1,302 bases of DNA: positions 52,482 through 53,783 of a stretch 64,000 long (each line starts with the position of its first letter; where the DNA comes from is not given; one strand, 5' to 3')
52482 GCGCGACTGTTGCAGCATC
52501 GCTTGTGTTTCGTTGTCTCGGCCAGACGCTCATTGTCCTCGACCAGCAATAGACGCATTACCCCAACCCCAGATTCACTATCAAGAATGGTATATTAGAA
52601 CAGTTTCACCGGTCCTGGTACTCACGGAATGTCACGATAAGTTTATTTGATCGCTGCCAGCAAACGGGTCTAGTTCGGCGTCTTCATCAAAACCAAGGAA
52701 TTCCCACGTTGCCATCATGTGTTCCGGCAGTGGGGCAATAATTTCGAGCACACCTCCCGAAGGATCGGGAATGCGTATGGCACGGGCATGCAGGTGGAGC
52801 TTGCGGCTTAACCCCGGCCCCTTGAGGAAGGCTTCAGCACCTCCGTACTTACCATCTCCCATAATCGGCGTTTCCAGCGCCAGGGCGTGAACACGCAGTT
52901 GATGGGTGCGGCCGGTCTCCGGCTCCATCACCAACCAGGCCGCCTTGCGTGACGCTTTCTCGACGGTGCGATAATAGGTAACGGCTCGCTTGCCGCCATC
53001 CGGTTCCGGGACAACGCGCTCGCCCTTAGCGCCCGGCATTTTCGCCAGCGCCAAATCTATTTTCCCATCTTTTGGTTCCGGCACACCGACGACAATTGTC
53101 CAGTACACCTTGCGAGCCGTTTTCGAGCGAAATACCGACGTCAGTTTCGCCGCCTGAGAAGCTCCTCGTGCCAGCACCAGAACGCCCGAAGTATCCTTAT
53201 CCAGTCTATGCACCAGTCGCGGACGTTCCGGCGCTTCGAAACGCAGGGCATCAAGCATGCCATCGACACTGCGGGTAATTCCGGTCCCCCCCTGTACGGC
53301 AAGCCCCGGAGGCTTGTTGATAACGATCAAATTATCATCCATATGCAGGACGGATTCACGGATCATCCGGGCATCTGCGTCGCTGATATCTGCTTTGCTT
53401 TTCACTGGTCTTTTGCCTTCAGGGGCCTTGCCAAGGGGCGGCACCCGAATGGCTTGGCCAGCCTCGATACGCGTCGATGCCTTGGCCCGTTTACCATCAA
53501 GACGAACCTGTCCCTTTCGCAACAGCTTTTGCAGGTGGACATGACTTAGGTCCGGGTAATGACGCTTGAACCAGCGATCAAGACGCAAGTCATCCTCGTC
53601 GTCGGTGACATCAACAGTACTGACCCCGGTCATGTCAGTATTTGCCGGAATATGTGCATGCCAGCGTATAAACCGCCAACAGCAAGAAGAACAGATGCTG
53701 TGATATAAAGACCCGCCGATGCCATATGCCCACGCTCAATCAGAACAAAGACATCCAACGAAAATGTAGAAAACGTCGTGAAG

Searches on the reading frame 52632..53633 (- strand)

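Call 62: search_protein_families(library=ncbifam, proteins=[window:52632-53633:-], max_evalue=1e-10)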
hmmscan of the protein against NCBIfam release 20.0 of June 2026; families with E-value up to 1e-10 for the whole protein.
window:52632-53633:- (333 aa): 6 families
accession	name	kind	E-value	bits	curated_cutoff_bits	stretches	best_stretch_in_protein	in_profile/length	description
TIGR00005.1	rluA_subfam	subfamily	1.2e-62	211.9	192.7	1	13-309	3-293/298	RluA family pseudouridine synthase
NF008249.0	PRK11025.1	equivalog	7.9e-51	172.8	378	1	4-308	8-308/317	23S rRNA pseudouridine(955/2504/2580) synthase RluC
NF008385.0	PRK11180.1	equivalog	2.8e-35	122.2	351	1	7-317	9-316/325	23S rRNA pseudouridine(1911/1915/1917) synthase RluD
NF007543.0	PRK10158.1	equivalog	2.5e-31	109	286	1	95-292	16-206/219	bifunctional tRNA pseudouridine(32) synthase/23S rRNA pseudouridine(746) synthase RluA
TIGR01621.1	RluA-like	hypoth_equivalog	1.2e-24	86.7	222.3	1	95-288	4-183/217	TIGR01621 family pseudouridine synthase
NF008321.0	PRK11112.1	equivalog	2.1e-24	86.2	328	1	95-313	4-234/257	tRNA pseudouridine(65) synthase TruC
